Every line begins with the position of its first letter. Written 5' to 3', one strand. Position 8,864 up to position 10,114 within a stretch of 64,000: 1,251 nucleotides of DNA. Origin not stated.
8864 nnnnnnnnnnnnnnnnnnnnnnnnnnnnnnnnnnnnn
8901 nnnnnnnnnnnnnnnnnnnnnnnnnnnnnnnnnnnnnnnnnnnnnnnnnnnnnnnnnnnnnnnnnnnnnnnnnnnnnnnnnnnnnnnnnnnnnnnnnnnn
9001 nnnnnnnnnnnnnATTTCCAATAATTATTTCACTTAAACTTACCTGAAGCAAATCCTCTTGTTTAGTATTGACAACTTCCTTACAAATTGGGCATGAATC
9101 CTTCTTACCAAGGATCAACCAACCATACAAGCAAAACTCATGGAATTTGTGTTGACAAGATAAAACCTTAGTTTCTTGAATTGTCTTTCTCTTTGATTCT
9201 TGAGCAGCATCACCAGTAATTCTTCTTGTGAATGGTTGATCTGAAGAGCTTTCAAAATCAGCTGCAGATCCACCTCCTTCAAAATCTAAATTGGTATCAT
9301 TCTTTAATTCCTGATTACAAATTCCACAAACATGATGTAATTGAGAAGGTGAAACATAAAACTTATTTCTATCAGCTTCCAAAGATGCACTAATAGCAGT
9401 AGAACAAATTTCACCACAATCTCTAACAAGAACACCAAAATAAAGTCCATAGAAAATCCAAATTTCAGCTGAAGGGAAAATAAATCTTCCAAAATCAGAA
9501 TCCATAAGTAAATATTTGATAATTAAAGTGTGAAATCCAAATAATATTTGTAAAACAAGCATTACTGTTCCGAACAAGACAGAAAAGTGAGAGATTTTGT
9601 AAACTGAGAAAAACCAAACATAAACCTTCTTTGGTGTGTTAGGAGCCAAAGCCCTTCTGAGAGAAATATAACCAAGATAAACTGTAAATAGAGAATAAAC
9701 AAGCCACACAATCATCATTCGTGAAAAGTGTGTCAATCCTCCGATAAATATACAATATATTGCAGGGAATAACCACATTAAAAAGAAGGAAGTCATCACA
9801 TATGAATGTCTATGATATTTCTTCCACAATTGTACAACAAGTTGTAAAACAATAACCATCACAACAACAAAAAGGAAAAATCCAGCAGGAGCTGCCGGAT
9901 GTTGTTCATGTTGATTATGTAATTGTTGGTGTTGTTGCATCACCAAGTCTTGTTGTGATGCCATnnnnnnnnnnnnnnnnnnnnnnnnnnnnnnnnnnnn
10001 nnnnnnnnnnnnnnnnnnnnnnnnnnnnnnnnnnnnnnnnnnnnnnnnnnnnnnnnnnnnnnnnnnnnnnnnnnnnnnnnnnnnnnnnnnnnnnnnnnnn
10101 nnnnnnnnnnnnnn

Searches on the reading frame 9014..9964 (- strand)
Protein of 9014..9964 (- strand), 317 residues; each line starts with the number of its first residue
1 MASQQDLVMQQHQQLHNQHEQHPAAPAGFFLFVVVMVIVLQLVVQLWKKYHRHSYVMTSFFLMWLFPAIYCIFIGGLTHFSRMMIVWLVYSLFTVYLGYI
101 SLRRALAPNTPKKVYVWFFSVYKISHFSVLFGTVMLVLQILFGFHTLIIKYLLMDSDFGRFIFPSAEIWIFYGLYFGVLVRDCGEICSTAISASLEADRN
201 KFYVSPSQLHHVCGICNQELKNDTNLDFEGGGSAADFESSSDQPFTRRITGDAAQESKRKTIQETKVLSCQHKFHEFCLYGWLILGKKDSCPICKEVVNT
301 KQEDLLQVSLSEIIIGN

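Call 20: search_protein_families(library=pfam, proteins=[window:9014-9964:-], max_evalue=0.001)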
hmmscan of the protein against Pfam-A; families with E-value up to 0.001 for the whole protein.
window:9014-9964:- (317 aa): 5 families
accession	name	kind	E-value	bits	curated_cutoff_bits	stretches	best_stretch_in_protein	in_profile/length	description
PF12678.13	zf-rbx1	-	4.3e-07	30.5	31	1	264-295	25-55/55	RING-H2 zinc finger domain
PF13639.12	zf-RING_2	-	2.9e-06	27.9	27.3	1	263-295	14-44/44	Ring finger domain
PF00097.31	zf-C3HC4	-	1.4e-05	25.3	21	1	262-294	9-40/40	Zinc finger, C3HC4 type (RING finger)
PF12861.13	zf-ANAPC11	-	3.7e-05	24.1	25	1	269-301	31-64/65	Anaphase-promoting complex subunit 11 RING-H2 finger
PF13923.12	zf-C3HC4_2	-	6.9e-05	23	27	1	265-294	12-40/40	Zinc finger, C3HC4 type (RING finger)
